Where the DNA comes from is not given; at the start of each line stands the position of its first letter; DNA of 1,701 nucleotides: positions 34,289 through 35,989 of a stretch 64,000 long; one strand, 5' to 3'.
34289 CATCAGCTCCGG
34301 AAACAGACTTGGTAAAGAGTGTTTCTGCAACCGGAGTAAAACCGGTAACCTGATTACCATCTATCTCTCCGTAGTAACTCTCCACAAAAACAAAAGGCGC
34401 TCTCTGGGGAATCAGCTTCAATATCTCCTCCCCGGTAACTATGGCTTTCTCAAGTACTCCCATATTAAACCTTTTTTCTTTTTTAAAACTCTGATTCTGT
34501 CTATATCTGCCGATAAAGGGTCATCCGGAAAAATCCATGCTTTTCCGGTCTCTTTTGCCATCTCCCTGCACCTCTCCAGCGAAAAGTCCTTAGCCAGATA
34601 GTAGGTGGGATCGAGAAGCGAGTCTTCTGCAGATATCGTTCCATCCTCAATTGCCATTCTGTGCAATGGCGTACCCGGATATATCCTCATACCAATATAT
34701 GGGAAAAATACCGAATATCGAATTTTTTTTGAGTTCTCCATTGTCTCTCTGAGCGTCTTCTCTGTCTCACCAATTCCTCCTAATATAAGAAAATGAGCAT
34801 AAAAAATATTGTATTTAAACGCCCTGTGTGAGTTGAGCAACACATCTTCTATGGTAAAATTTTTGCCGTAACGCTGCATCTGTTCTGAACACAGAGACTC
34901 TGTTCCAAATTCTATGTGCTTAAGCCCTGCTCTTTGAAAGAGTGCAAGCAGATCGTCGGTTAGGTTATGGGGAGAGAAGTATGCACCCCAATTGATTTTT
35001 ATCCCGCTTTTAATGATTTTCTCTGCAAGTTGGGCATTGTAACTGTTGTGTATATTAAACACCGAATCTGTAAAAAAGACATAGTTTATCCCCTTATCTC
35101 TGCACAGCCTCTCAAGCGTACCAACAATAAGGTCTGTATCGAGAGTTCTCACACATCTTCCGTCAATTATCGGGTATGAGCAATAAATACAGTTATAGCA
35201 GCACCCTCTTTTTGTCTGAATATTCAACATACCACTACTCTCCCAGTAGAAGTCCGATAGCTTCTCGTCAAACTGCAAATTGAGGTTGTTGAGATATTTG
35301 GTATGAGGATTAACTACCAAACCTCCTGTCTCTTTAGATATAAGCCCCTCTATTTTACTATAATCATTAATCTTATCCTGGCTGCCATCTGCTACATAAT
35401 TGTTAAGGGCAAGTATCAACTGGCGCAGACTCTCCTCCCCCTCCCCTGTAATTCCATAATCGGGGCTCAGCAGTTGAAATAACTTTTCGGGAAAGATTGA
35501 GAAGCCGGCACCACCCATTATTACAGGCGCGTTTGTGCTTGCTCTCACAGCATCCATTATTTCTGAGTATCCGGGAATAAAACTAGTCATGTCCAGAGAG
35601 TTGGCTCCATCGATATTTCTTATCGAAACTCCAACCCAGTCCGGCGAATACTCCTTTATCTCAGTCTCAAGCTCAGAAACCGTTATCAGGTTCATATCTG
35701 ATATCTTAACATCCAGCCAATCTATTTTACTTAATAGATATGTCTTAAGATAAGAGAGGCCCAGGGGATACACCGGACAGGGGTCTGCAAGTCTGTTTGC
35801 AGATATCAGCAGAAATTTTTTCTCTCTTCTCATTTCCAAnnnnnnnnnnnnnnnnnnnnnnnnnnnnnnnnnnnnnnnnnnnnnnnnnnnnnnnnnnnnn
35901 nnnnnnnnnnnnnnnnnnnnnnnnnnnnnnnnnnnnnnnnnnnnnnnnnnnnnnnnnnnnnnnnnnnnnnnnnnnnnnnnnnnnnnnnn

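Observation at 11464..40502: Complete flexirubin-type APE-DAR cluster with a non-canonical tailoring set in a probable anaerobe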

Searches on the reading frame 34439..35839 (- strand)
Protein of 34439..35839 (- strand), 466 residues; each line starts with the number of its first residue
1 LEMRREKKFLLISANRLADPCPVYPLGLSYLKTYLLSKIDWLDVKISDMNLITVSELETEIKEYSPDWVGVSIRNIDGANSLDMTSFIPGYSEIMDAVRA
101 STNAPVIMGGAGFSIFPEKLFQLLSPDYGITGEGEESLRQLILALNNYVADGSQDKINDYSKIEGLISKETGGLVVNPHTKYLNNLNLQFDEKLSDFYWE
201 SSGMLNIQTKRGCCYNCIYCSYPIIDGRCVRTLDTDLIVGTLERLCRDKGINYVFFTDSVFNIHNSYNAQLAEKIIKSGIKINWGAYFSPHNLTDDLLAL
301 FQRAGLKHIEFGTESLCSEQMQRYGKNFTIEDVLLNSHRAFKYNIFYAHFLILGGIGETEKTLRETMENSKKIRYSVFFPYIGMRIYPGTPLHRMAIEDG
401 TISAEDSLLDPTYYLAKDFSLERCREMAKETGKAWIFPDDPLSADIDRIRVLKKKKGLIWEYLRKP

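Call 5: search_protein_families(library=pfam, proteins=[window:34439-35839:-])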
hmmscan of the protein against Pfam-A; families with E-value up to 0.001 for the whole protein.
window:34439-35839:- (466 aa): 2 families
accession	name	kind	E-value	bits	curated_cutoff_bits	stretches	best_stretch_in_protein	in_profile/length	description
PF04055.27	Radical_SAM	-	6.7e-16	59.3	29.5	1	209-368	3-164/166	Radical SAM superfamily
PF02310.24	B12-binding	-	3.8e-12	46.5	32.1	1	23-141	12-120/121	B12 binding domain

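Call 7: search_protein_families(library=ncbifam, proteins=[window:34439-35839:-], max_evalue=0.00001)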
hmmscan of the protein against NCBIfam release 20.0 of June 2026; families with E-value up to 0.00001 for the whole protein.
window:34439-35839:- (466 aa): 17 families
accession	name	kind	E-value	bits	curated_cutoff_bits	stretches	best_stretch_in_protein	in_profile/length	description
TIGR04072.2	rSAM_ladder_B12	equivalog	6.3e-112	374.4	360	1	8-463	1-441/443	lipid biosynthesis B12-binding/radical SAM protein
TIGR04385.1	B12_rSAM_cofa1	equivalog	1.8e-57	195.5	450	1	21-423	16-421/438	B12 lower ligand biosynthesis radical SAM protein BzaD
TIGR04428.1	B12_rSAM_trp_MT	equivalog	2e-31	109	500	2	11-177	4-160/558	tryptophan 2-C-methyltransferase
NF045585.1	rSAM_slr0320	equivalog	1.4e-29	103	775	1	96-372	131-408/511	photosystem II high light acclimation radical SAM protein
TIGR04479.1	bcpD_PhpK_rSAM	subfamily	5.9e-22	77.7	600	1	119-368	164-404/504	PhpK family radical SAM P-methyltransferase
NF033070.1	rSAM_AprD4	equivalog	1.2e-19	70.6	500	1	203-406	195-400/456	AprD4 family radical SAM diol-dehydratase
TIGR02026.1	BchE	equivalog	3.6e-18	65.7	481.35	1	25-367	22-359/497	magnesium-protoporphyrin IX monomethyl ester anaerobic oxidative cyclase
TIGR03471.1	HpnJ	equivalog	1.3e-15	57.2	577.6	1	204-407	197-398/472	hopanoid biosynthesis associated radical SAM protein HpnJ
TIGR04367.1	HpnR_B12_rSAM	equivalog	1.8e-15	56.5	650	1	25-387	22-370/490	hopanoid C-3 methylase HpnR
TIGR04013.1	B12_SAM_MJ_1487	hypoth_equivalog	3.8e-14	52.3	251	1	90-374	58-334/382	TIGR04013 family B12-binding domain/radical SAM domain-containing protein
TIGR04014.1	B12_SAM_MJ_0865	equivalog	7.4e-14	51.4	360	1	93-398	59-360/434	methyl-coenzyme M reductase glutamine C-methyltransferase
TIGR04295.1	B12_rSAM_oligo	hypoth_equivalog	9.1e-13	47.7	400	1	92-330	91-318/422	TIGR04295 family B12-binding domain-containing radical SAM protein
NF038361.1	rSAM_Sden_1168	equivalog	3.6e-11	42.3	575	1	90-408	159-485/560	Sden_1168 family B12-binding radical SAM P-methyltransferase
NF040542.1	rSAM_RCCLKC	equivalog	5.3e-08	32.4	450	1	93-277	67-252/423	arsinothricin biosynthesis radical SAM protein ArsL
NF033712.0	B12_rSAM_KedN5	subfamily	5.1e-07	28.3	700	1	25-277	17-266/624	KedN5 family methylcobalamin-dependent radical SAM C-methyltransferase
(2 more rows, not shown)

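Call 18: find_homologous_proteins(query=window:34439-35839:-, max_evalue=1e-20)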
Query window:34439-35839:- (466 aa): 1899 proteins with E <= 1e-20 among 8000 candidates; the best 120 are listed.
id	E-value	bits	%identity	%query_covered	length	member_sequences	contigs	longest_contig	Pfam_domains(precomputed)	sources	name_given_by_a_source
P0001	0.0e+0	1062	99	100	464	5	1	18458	PF04055.28,PF02310.25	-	-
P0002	9.7e-279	943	88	100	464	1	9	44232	PF04055.28,PF02310.25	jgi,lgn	jgi:radical SAM superfamily enzyme YgiQ (UPF0313 family)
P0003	1.4e-272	923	84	100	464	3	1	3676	PF04055.28,PF02310.25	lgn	-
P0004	3.9e-268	908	83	100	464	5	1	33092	PF04055.28,PF02310.25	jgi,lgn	jgi:radical SAM superfamily enzyme YgiQ (UPF0313 family)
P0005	1.7e-239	814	76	100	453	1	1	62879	PF04055.28,PF02310.25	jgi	jgi:radical SAM superfamily enzyme YgiQ (UPF0313 family)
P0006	6.9e-239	812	76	100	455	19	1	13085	PF04055.28,PF02310.25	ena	-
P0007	7.5e-238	808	77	100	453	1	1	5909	PF04055.28,PF02310.25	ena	-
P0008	2.1e-237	807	77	100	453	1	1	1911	PF04055.28,PF02310.25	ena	-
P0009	4.8e-237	805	77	100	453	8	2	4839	PF04055.28,PF02310.25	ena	-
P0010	4.8e-237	805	76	100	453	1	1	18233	PF04055.28,PF02310.25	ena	-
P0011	1.1e-236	804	77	100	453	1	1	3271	PF04055.28,PF02310.25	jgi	-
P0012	1.1e-236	804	76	100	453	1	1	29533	PF04055.28,PF02310.25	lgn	-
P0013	1.4e-236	804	76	100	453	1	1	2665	PF04055.28,PF02310.25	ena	-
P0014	1.9e-236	804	77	100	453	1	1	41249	PF04055.28,PF02310.25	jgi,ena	-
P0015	6.6e-236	802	74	100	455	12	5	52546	PF04055.28,PF02310.25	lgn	-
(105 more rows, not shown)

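Call 20: find_related_loci(query=A1, collection=genome_contigs, flank=10000)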
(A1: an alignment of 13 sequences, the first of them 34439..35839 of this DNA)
Query A1 (466 aa) in genome_contigs; peptide patterns used: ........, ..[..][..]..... (x = any residue, [..] = any of these).
397 stretches matched a pattern; 383 encode a relative of the query (tblastn E <= 1e-3); the best 80 are kept; 80 distinct loci.
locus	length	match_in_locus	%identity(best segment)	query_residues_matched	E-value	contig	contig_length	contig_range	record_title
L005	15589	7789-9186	93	1-466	0e+0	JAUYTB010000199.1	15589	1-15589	MAG: Bacteroidales bacterium isolate C8_concoct.bin.51 C8_k141_199524, whole genome shotgun sequence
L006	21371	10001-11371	75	1-466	0e+0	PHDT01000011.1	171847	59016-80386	MAG: Bacteroidetes bacterium HGW-Bacteroidetes-10 Ig3397_v2_scaffold_359, whole genome shotgun sequence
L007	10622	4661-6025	76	1-466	0e+0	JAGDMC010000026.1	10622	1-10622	MAG: Bacteroidetes bacterium isolate CTSoil_029 scaffold_4882, whole genome shotgun sequence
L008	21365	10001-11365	76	1-466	0e+0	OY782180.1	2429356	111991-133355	MAG: Bacteroidales bacterium isolate 6865eb80-0167-452b-a26f-3b1968b004fa genome assembly, chromosome: 1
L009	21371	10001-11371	74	1-466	0e+0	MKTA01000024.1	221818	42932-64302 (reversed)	MAG: Bacteroidetes bacterium 41-46 SCNpilot_bf_inoc_scaffold_46, whole genome shotgun sequence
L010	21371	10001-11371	75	1-466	0e+0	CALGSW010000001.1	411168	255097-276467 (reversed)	MAG TPA_asm: uncultured Bacteroidetes bacterium isolate SRR3330203_bin.140_CONCOCT_v1.1_MAG genome assembly, contig: ERZ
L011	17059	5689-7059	74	1-466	0e+0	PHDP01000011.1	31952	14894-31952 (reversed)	MAG: Bacteroidetes bacterium HGW-Bacteroidetes-14 bjp_ig2103_scaffold_715, whole genome shotgun sequence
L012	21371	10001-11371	74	1-466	0e+0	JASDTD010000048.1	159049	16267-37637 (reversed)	MAG: Bacteroidales bacterium isolate P24860_112_MAG_60 P24860_112_S10_mspades_38_length_159049_cov_44, whole genome shot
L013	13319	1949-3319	74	1-466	0e+0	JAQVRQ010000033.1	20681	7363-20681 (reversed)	MAG: Bacteroidales bacterium isolate STF1_254 NODE_6270_length_20681_cov_10.386008_Sandtown_F1, whole genome shotgun seq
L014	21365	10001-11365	73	3-466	0e+0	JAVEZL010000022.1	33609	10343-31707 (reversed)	MAG: Bacteroidales bacterium isolate BF4_64 NODE_3724_length_33609_cov_18.401559_Biofilm4, whole genome shotgun sequence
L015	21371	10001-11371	73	1-466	0e+0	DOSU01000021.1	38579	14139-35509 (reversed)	MAG TPA_asm: Rikenellaceae bacterium isolate UBA9571 contig_3690, whole genome shotgun sequence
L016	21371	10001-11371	69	1-466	0e+0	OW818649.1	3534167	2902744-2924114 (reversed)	metagenome genome assembly, chromosome: 1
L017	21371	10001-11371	69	1-466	0e+0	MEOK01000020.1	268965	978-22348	MAG: Bacteroidetes bacterium GWF2_40_14 gwf2_scaffold_432, whole genome shotgun sequence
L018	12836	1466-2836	68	1-466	0e+0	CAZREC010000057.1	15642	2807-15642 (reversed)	MAG TPA_asm: uncultured Muribaculaceae bacterium isolate SRP302447_co2_110 genome assembly, contig: NODE_10451_length_15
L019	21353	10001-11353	69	7-466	0e+0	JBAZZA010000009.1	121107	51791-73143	MAG: Bacteroidales bacterium isolate SO_2017_GW1_95 NODE_1069_length_121107_cov_1.661944_OW334_2017, whole genome shotgu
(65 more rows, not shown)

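Call 23: search_solved_structures(query=window:34439-35839:-, max_evalue=0.001)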
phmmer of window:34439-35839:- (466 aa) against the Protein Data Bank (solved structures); distinct sequences matched with E-value up to 0.001: 4.
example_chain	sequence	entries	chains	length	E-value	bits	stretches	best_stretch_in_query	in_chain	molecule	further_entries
6wte_A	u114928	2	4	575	6e-23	84.7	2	9-146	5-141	B12-binding domain-containing protein | Tryptophan-C2-methyltransferase containing B12-binding domain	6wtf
6fd2_B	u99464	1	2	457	2.4e-16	62.9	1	202-405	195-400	Putative apramycin biosynthetic oxidoreductase 4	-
9ccb_A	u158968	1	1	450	6.5e-09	38.4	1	85-394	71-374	Radical SAM core domain-containing protein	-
9n1b_A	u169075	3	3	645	3e-05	26.4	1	147-275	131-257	Radical SAM protein | Radical SAM enzyme CysS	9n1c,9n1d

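Call 59: search_protein_representatives(protein=window:34439-35839:-)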
Query: 466 residues. Proteins with E-value up to 0.001 (for the whole library): 25835; up to 1e-10: 8521; up to 1e-30: 594. The best 150 are listed.
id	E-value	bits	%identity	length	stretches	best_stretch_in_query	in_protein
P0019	5.6e-235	797.0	76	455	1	3-466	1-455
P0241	4.0e-140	484.3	49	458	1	7-463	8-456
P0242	6.6e-128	444.0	49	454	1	5-464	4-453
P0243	2.8e-119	415.5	45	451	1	7-463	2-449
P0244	4.4e-116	405.0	46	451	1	8-463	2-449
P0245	1.8e-109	383.2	53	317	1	158-464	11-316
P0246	5.6e-108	378.3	52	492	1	116-466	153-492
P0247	1.8e-105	370.0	51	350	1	8-363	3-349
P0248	2.4e-97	343.2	41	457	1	6-463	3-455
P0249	2.8e-95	336.4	40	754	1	7-463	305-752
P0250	7.4e-89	315.2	38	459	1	8-462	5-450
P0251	1.6e-87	310.8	39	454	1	9-463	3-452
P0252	3.1e-86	306.6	37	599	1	8-463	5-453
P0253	1.0e-85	304.9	37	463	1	8-463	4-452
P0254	1.3e-84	301.2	51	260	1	204-463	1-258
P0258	1.0e-83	298.3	38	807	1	8-461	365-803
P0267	5.0e-77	276.2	40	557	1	8-403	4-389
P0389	4.1e-54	200.7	31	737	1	7-418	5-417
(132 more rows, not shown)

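Call 60: search_protein_families(library=pfam, proteins=[P0249, P0258, P0252, P0267, P0389, P0246], max_evalue=0.001)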
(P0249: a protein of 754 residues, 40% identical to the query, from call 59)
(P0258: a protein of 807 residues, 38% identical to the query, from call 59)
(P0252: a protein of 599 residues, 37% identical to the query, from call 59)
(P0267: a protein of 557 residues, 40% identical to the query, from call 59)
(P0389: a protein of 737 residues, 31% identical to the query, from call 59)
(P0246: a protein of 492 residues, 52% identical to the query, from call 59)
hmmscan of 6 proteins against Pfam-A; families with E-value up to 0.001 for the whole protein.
P0249 (754 aa): 3 families
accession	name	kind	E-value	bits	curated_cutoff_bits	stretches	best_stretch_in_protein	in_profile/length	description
PF04055.27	Radical_SAM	-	1.7e-23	84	29.5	1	497-654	5-164/166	Radical SAM superfamily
PF02310.24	B12-binding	-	2e-14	53.9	32.1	1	314-437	5-120/121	B12 binding domain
PF03279.18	Lip_A_acyltrans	-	5.3e-13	49.3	22.3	1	108-300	108-293/295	Bacterial lipid A biosynthesis acyltransferase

P0258 (807 aa): 4 families
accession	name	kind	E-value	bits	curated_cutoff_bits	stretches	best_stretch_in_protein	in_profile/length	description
PF04055.27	Radical_SAM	-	1.5e-39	136.3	29.5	2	41-201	2-165/166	Radical SAM superfamily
PF02310.24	B12-binding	-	3.1e-15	56.5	32.1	1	380-496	12-120/121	B12 binding domain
PF13186.11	SPASM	-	1.5e-05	25.6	21.5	1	263-324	1-67/67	Iron-sulfur cluster-binding domain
PF13353.11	Fer4_12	-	4.2e-05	24.3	22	0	46-139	15-115/137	4Fe-4S single cluster domain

P0252 (599 aa): 3 families
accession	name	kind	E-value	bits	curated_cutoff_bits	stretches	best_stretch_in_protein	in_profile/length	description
PF04055.27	Radical_SAM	-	8.5e-17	62.3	29.5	1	197-351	5-161/166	Radical SAM superfamily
PF02310.24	B12-binding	-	7.2e-15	55.3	32.1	1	14-136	6-120/121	B12 binding domain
PF03061.28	4HBT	-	0.00032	21.4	20.6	1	535-589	27-78/79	Thioesterase superfamily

P0267 (557 aa): 2 families
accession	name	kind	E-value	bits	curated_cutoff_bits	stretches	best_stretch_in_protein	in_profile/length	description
PF04055.27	Radical_SAM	-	5.6e-20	72.6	29.5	1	195-350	2-160/166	Radical SAM superfamily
PF02310.24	B12-binding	-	3e-14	53.3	32.1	1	18-134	11-120/121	B12 binding domain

P0389 (737 aa): 2 families
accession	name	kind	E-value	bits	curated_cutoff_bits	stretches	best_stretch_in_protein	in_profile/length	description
PF04055.27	Radical_SAM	-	3e-23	83.2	29.5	1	205-366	2-164/166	Radical SAM superfamily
PF02310.24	B12-binding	-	9.3e-07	29.1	32.1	1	32-133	27-118/121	B12 binding domain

P0246 (492 aa): 4 families
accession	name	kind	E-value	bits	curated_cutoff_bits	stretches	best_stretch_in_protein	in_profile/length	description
PF04055.27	Radical_SAM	-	1.2e-20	74.8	29.5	1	235-394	3-164/166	Radical SAM superfamily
PF01656.29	CbiA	-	1e-07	32.4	25.4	1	66-156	10-98/125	CobQ/CobB/MinD/ParA nucleotide binding domain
PF13614.12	AAA_31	-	2.9e-06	27.8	27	1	67-136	14-84/177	AAA domain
PF10609.15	ParA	-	0.00056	19.9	27.1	1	57-106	6-55/246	NUBPL iron-transfer P-loop NTPase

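Call 64: predict_structure(alignment_id=A1)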
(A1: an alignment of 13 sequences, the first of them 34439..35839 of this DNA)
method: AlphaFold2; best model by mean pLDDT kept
length: 466 residues; sequences in the alignment: 13
mean_pLDDT: 81.8   pTM: 0.83
mean pLDDT of the five models: 81.8, 81.0, 79.2, 78.3, 76.3
residues with pLDDT >= 90: 162; 70-90: 219; 50-70: 63; < 50: 22
segments of 3 or more residues with pLDDT < 50: 1-3, 149-157, 223-227
pLDDT, mean of each block of 10 residues (from residue 1): 74 71 66 89 91 94 96 69 79 94 90 71 92 85 74 53 89 85 73 78 73 75 54 86 86 79 83 93 87 91 92 90 89 94 90 90 95 89 85 90 88 86 92 77 55 56 54
secondary structure, 60 per line:
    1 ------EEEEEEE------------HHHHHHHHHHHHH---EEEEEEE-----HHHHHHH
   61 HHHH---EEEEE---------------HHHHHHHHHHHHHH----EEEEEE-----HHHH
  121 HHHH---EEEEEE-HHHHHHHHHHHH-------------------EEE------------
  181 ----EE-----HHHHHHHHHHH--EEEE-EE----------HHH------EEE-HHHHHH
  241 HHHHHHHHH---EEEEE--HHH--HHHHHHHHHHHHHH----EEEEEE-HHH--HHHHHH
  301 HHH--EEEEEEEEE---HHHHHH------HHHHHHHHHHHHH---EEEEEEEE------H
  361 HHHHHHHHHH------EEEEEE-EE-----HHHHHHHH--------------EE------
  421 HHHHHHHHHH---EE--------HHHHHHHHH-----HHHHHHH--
elements in order: E7-13 H26-38 E42-48 H54-64 E68-72 H88-101 E106-111 H117-124 E128-133 H135-146 E166-168 H192-202 E205-208 E231-233 H235-249 E253-257 H265-278 E283-288 H295-303 E306-314 H318-323 H330-342 E346-353 H360-370 E377-382 H391-398 H421-430 H444-452 H458-464

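Call 66: fold_search(model_id=the predicted structure, library=pdb)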
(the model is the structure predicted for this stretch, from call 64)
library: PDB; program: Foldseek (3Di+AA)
matches with E <= 10: 1816; with E <= 0.001: 140
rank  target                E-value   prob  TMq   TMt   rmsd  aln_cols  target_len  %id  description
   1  6wte_A                8.0e-27  1.00  0.73  0.61   7.4       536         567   20  Structure of radical S-adenosylmethionine methyltransferase, TsrM, from Kitasatospora setae with cobalamin and [4Fe-4S (released 2020-12-23)
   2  6wte_B                1.1e-26  1.00  0.74  0.66   5.7       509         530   21  Structure of radical S-adenosylmethionine methyltransferase, TsrM, from Kitasatospora setae with cobalamin and [4Fe-4S (released 2020-12-23)
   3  6wtf_B                1.8e-26  1.00  0.73  0.64   6.9       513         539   20  Structure of radical S-adenosylmethionine methyltransferase, TsrM, from Kitasatospora setae with tryptophan substrate  (released 2020-12-23)
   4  6wtf_A                7.2e-26  1.00  0.70  0.61   5.9       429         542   23  Structure of radical S-adenosylmethionine methyltransferase, TsrM, from Kitasatospora setae with tryptophan substrate  (released 2020-12-23)
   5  6fd2_B                1.3e-19  1.00  0.64  0.65   5.7       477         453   18  Radical SAM 1,2-diol dehydratase AprD4 in complex with its substrate paromamine (released 2018-01-17)
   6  6fd2_A                6.8e-19  1.00  0.65  0.67   5.3       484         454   18  Radical SAM 1,2-diol dehydratase AprD4 in complex with its substrate paromamine (released 2018-01-17)
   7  9ccb                  1.1e-18  1.00  0.62  0.68   7.6       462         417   20  X-ray crystal structure of methyl-coenzyme M reductase glutamine methylase (MgmA) from Methanothermobacter marburgensis  (released 2025-01-01)
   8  5ul4                  2.2e-17  1.00  0.69  0.46   5.0       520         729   17  Structure of Cobalamin-dependent S-adenosylmethionine radical enzyme OxsB with aqua-cobalamin and S-adenosylmethionine b (released 2017-04-19)
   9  5ul2                  4.6e-17  1.00  0.68  0.45   4.9       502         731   18  Structure of Apo, SeMet-labeled Cobalamin-dependent S-adenosylmethionine radical enzyme OxsB (released 2017-04-19)
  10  5ul3                  2.6e-16  1.00  0.62  0.41  12.4       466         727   18  Structure of Cobalamin-dependent S-adenosylmethionine radical enzyme OxsB with aqua-cobalamin bound (released 2017-04-19)
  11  7kdy_B                5.0e-14  1.00  0.65  0.48   5.8       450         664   19  Crystal structure of Streptomyces tokunonesis TokK with hydroxycobalamin, 5'-deoxyadenosine, methionine, and (2R)-pant (released 2022-01-12)
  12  7mjz                  1.7e-13  1.00  0.50  0.52   8.6       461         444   15  The structure of MiaB with pentasulfide bridge (released 2021-09-15)
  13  9a6d_A                4.5e-13  1.00  0.56  0.58   5.8       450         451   14  Integrative model of MTAB-YVFG by crosslinking MS and deep learning (released 2024-09-18)
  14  7mjw_A                5.1e-12  1.00  0.54  0.57   5.8       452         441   13  Methylated MiaB in the complex with 5'-deoxyadenosine, methionine and RNA (released 2021-09-15)
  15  7mjx_A                7.2e-12  1.00  0.51  0.54   9.3       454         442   14  MiaB in the complex with 5'-deoxyadenosine, methionine and RNA (released 2021-09-15)
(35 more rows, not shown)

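Call 67: search_solved_structures(query=window:34439-35839:-, max_evalue=1e-10, show_alignments=1)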
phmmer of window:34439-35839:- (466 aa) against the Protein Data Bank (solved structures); distinct sequences matched with E-value up to 1e-10: 2.
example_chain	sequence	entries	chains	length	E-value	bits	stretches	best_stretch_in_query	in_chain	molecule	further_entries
6wte_A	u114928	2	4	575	6e-23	84.7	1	9-146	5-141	B12-binding domain-containing protein | Tryptophan-C2-methyltransferase containing B12-binding domain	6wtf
6fd2_B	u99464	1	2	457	2.4e-16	62.9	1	202-405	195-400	Putative apramycin biosynthetic oxidoreductase 4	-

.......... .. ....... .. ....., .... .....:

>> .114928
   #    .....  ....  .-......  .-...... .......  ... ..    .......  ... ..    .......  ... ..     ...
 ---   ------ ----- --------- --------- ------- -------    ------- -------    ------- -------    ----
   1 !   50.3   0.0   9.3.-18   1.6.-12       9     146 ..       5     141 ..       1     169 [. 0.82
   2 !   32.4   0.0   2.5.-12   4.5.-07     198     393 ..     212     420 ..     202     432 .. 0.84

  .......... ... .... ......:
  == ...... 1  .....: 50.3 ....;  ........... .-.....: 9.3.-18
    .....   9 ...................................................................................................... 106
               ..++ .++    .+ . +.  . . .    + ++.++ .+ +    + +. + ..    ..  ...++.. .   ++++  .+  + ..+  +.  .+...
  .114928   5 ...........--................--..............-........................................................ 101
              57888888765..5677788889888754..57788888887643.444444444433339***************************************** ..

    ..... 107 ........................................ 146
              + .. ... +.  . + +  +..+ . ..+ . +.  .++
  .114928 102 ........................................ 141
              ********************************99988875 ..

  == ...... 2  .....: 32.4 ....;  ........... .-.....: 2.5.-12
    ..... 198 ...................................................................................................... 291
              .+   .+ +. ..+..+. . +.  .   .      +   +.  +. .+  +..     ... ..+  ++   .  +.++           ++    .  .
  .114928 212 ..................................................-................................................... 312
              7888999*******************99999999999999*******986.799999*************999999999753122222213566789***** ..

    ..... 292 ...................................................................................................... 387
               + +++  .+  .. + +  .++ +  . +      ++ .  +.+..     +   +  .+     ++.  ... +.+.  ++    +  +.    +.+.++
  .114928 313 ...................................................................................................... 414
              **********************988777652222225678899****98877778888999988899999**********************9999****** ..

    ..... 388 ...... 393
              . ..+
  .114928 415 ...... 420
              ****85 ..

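Call 72: find_related_loci(query=A3, collection=metagenome_contigs, flank=10000)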
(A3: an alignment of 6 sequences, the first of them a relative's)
Query A3 (459 aa) in metagenome_contigs; peptide patterns used: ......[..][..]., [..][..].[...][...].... (x = any residue, [..] = any of these).
600 stretches matched a pattern (row limit reached: there are more); 571 encode a relative of the query (tblastn E <= 1e-3); the best 80 are kept; 80 distinct loci.
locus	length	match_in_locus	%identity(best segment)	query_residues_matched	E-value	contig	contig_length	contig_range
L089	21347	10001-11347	47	1-450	6e-139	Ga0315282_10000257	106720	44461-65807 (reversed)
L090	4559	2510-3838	45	3-449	5e-132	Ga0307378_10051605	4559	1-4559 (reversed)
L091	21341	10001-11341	41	3-450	5e-117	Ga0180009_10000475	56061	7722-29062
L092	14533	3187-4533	40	2-450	2e-113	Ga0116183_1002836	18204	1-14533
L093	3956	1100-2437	40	4-450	8e-114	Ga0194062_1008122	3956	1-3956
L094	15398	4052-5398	38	2-450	6e-112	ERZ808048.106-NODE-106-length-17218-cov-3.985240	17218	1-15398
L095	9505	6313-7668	40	1-450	1e-111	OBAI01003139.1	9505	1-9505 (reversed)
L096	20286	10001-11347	36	1-450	1e-109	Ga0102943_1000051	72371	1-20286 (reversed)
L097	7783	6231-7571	37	4-450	3e-109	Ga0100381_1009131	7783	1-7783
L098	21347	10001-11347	36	1-450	5e-109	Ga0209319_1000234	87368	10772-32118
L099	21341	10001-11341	42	6-450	1e-108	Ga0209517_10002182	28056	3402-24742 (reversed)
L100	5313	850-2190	43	3-450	1e-108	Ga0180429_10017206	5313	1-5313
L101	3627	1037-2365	41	6-450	6e-110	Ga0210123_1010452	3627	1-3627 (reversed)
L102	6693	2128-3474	38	1-450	8e-108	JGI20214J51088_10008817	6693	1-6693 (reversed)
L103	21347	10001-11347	37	1-450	8e-107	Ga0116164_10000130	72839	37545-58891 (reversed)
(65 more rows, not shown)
